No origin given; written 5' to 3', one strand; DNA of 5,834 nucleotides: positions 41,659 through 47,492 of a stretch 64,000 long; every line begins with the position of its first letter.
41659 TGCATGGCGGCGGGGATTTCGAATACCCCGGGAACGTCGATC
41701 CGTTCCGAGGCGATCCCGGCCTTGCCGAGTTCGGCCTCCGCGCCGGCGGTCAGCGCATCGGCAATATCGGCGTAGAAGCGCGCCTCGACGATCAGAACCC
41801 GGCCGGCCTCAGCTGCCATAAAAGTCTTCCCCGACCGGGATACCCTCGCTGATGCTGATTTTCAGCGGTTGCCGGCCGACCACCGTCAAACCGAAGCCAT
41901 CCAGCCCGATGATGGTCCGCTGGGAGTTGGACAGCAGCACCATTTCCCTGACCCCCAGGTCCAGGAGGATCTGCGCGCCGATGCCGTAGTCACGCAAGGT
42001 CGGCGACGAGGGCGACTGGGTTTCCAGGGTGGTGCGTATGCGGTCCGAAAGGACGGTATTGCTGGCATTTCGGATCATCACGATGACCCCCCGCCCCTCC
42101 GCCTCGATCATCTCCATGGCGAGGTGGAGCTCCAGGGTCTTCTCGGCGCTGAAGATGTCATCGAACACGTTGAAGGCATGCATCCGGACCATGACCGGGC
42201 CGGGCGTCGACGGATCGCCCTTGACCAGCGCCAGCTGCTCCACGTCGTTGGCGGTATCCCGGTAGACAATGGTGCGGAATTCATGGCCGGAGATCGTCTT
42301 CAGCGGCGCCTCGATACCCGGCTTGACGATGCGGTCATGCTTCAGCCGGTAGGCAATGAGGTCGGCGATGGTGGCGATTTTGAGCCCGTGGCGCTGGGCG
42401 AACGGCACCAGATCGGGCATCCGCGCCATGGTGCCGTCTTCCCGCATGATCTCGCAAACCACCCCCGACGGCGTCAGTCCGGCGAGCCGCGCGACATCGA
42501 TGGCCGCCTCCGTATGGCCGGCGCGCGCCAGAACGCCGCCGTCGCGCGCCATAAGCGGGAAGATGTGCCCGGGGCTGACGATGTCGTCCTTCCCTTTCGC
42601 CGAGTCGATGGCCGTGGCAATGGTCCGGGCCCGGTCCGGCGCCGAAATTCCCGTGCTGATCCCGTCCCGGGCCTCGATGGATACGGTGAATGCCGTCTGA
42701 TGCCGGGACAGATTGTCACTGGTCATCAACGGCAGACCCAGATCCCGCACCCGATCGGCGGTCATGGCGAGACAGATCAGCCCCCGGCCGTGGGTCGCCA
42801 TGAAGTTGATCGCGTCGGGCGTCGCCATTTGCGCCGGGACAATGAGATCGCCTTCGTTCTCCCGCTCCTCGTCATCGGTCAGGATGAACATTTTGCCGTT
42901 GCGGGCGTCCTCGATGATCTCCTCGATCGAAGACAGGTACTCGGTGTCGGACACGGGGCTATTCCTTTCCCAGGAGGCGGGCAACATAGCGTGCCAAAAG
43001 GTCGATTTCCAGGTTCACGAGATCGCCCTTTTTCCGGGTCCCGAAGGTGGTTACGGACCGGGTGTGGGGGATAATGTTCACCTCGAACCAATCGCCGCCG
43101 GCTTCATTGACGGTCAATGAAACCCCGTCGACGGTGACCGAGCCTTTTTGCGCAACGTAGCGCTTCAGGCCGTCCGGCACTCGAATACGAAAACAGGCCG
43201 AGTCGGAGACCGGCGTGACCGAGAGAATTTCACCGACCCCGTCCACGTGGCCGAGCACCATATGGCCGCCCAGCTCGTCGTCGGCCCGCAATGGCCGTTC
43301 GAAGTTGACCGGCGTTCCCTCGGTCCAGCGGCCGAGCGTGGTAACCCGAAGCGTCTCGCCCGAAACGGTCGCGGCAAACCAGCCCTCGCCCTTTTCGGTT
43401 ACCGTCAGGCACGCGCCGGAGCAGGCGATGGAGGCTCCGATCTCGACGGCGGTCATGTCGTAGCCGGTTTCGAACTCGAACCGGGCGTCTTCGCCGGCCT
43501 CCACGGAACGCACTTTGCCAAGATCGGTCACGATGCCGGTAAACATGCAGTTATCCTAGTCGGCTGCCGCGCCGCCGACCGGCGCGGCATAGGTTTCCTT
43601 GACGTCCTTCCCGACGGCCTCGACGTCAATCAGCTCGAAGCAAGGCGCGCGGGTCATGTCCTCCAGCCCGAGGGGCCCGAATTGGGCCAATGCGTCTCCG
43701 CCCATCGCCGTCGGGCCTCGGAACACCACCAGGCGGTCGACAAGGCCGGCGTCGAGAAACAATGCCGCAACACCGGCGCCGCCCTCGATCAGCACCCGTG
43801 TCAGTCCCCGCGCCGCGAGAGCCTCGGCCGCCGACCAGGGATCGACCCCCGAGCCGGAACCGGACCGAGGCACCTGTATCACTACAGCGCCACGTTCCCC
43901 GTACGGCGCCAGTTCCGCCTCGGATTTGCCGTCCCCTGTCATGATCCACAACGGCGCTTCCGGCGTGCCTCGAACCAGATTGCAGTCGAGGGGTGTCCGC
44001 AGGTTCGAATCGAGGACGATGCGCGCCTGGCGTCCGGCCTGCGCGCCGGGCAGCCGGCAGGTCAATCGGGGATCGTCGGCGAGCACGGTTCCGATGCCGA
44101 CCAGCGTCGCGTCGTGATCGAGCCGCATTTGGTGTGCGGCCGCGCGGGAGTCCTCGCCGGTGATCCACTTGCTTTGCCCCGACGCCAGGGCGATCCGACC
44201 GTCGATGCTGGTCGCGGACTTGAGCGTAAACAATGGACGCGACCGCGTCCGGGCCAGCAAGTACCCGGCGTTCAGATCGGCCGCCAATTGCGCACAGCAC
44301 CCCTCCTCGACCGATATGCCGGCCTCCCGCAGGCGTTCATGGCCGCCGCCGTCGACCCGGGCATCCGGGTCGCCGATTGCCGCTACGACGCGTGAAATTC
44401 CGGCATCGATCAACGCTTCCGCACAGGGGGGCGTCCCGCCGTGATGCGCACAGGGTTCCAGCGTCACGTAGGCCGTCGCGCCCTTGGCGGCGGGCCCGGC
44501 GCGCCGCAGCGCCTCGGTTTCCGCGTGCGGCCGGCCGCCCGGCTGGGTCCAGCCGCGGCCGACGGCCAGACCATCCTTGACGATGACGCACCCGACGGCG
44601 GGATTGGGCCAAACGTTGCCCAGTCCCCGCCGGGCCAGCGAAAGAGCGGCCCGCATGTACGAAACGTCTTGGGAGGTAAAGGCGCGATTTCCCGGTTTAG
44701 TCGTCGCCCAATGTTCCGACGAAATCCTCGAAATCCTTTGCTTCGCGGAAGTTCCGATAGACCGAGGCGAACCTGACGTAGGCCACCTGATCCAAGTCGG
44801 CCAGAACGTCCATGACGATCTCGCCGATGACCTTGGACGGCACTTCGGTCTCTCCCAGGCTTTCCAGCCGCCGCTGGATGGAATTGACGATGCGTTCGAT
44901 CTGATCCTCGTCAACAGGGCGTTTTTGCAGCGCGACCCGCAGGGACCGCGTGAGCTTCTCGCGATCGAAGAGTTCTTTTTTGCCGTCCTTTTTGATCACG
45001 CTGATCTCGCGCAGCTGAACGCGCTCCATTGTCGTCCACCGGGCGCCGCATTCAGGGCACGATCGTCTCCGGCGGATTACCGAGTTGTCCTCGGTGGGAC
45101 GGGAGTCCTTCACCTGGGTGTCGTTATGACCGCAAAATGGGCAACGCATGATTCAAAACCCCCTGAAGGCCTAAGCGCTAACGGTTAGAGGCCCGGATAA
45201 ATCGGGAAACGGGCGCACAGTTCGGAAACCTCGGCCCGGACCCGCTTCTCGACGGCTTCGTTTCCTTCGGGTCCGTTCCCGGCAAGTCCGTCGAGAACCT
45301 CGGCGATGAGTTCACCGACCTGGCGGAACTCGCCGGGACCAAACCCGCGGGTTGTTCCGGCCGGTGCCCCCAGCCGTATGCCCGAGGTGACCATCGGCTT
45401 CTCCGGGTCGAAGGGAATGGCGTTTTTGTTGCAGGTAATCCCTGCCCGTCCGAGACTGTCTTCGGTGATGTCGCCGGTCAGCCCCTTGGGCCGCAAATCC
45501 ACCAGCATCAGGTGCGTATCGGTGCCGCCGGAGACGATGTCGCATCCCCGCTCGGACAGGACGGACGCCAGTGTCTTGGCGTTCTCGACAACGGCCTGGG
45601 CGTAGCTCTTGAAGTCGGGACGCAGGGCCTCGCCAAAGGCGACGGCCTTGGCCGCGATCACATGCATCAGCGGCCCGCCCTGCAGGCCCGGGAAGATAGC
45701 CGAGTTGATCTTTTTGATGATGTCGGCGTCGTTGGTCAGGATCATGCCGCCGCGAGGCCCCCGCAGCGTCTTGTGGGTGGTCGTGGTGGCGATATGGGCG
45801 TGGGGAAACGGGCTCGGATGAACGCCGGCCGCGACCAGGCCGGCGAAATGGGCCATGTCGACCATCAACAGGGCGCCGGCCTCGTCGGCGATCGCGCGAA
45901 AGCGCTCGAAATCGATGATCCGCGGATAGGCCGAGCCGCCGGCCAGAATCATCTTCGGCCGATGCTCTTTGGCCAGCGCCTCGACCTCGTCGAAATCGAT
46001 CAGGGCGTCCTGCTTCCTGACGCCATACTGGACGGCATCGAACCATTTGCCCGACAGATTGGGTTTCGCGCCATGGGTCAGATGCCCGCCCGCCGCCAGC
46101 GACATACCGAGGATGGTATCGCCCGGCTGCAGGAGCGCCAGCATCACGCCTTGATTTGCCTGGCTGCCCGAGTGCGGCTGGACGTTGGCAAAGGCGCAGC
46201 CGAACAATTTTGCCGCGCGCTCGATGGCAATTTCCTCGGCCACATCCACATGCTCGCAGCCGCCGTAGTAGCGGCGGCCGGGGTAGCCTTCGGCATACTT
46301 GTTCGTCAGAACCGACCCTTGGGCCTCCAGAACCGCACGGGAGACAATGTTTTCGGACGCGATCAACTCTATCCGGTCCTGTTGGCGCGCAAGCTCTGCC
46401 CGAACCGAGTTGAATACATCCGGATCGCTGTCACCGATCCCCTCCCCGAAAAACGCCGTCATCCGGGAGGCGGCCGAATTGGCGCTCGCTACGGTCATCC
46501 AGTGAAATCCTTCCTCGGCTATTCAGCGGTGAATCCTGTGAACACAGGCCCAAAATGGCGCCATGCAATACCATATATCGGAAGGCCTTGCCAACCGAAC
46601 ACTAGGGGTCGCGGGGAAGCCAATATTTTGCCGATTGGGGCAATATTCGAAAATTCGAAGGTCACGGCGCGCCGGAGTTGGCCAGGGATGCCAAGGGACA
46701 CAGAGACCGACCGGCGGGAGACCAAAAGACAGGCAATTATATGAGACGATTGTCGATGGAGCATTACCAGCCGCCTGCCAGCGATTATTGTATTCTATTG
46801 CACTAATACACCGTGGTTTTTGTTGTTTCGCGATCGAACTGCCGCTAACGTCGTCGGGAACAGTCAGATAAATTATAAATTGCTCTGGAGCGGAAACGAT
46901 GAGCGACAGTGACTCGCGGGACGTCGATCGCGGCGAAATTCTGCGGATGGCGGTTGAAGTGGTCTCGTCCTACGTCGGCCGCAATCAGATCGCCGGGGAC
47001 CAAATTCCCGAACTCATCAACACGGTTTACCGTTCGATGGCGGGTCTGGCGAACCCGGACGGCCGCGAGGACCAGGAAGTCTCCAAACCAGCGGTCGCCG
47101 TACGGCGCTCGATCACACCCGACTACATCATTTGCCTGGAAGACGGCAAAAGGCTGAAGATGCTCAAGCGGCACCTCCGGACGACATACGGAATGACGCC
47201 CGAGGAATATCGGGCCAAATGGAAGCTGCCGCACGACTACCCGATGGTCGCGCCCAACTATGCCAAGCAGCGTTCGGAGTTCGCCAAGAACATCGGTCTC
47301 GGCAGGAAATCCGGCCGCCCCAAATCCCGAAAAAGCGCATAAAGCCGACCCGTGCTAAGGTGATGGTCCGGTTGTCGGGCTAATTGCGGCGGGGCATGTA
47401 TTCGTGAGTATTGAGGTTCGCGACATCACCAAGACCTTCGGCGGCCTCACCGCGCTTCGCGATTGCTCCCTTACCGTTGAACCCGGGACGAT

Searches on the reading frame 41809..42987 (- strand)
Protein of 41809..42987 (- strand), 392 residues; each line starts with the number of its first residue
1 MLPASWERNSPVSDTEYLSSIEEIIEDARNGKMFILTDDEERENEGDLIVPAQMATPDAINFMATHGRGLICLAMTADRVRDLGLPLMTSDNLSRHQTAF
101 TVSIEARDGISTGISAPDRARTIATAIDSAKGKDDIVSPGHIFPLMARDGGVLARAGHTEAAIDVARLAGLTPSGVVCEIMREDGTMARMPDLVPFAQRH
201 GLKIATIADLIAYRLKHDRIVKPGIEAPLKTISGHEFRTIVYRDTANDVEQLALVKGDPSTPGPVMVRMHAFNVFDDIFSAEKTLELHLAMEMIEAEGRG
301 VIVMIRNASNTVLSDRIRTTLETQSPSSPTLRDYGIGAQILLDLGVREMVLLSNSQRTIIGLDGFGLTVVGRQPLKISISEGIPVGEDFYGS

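Call 33: search_protein_families(library=pfam, proteins=[window:41809-42987:-], max_evalue=0.00001)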
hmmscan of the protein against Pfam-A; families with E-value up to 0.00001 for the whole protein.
window:41809-42987:- (392 aa): 2 families
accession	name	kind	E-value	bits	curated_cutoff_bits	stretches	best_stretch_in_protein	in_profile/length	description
PF00926.24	DHBP_synthase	-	2e-83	279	26.4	1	22-213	1-191/191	3,4-dihydroxy-2-butanone 4-phosphate synthase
PF00925.25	GTP_cyclohydro2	-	2.8e-36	125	23.3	1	226-374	5-165/165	GTP cyclohydrolase II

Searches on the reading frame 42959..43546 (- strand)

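Call 33: search_protein_families(library=pfam, proteins=[window:42959-43546:-], max_evalue=0.00001)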
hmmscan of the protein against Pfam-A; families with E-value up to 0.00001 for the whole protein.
window:42959-43546:- (195 aa): 1 family
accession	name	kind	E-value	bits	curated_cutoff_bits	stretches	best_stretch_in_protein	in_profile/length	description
PF00677.23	Lum_binding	-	4.4e-51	171.3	27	2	99-182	2-86/86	Lumazine binding domain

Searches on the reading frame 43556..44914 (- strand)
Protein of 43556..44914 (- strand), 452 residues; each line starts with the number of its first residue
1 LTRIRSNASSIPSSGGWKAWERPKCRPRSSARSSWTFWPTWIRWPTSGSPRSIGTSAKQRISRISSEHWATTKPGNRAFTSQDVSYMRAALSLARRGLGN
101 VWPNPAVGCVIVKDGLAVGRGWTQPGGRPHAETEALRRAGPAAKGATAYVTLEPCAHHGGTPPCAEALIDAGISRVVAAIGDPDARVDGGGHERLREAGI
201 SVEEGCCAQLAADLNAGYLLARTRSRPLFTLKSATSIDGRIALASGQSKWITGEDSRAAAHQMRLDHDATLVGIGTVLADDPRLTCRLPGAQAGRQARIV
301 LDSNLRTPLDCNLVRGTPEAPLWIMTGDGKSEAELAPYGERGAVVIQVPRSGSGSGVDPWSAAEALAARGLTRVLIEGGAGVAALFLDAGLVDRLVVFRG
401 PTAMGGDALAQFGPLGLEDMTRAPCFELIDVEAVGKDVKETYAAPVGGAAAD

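Call 33: search_protein_families(library=pfam, proteins=[window:43556-44914:-], max_evalue=0.00001)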
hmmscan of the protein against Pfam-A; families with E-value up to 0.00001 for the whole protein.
window:43556-44914:- (452 aa): 3 families
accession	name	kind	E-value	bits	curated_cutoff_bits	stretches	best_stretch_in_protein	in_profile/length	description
PF01872.23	RibD_C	-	1.2e-42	146.4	24.1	1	229-438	3-195/197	RibD C-terminal domain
PF00383.29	dCMP_cyt_deam_1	-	3.5e-16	59.4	25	1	81-179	2-101/102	Cytidine and deoxycytidylate deaminase zinc-binding region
PF14437.12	MafB19-deam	-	6.5e-10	39.5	27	1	86-188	6-109/142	MafB19-like deaminase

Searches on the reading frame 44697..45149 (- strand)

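Call 33: search_protein_families(library=pfam, proteins=[window:44697-45149:-], max_evalue=0.00001)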
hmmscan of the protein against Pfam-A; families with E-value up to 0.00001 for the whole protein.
window:44697-45149:- (150 aa): 2 families
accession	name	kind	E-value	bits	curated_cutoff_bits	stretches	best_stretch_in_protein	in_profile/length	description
PF03477.21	ATP-cone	-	2.7e-25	89.2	25.8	1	50-136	2-87/88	ATP cone domain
PF22811.2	Zn_ribbon_NrdR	-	1.8e-20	73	27.2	1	1-42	1-42/42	Transcriptional repressor NrdR-like, N-terminal domain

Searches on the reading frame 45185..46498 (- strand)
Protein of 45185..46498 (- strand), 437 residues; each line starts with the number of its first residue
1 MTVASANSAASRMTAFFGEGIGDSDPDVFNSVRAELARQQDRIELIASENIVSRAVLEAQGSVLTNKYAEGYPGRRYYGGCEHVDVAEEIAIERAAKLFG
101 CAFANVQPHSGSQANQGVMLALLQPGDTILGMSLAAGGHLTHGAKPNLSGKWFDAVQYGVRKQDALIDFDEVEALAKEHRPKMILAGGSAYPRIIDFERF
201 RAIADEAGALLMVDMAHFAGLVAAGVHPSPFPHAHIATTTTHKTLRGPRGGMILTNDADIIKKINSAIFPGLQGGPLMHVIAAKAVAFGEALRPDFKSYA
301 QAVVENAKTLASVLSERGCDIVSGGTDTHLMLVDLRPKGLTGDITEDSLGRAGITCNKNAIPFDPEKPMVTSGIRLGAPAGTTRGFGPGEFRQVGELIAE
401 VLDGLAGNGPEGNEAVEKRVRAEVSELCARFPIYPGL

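Call 33: search_protein_families(library=pfam, proteins=[window:45185-46498:-], max_evalue=0.00001)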
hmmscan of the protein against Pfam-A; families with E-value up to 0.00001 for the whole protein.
window:45185-46498:- (437 aa): 2 families
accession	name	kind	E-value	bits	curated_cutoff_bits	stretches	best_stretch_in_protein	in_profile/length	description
PF00464.25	SHMT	-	1.2e-169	564.6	27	1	23-398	3-399/399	Serine hydroxymethyltransferase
PF00155.27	Aminotran_1_2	-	1.8e-08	34.4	19.7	1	85-378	46-346/361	Aminotransferase class I and II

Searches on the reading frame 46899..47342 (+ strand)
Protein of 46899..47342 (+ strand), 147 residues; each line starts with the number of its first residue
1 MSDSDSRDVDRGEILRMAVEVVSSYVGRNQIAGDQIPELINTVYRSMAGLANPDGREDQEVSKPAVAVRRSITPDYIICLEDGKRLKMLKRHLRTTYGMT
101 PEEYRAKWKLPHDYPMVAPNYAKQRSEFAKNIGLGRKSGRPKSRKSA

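Call 33: search_protein_families(library=pfam, proteins=[window:46899-47342:+], max_evalue=0.00001)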
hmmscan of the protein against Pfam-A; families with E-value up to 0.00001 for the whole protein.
window:46899-47342:+ (147 aa): 1 family
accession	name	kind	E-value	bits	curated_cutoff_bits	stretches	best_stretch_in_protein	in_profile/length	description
PF05443.17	ROS_MUCR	-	4.3e-49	166.1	25.4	1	14-135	2-123/123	ROS/MUCR transcriptional regulator protein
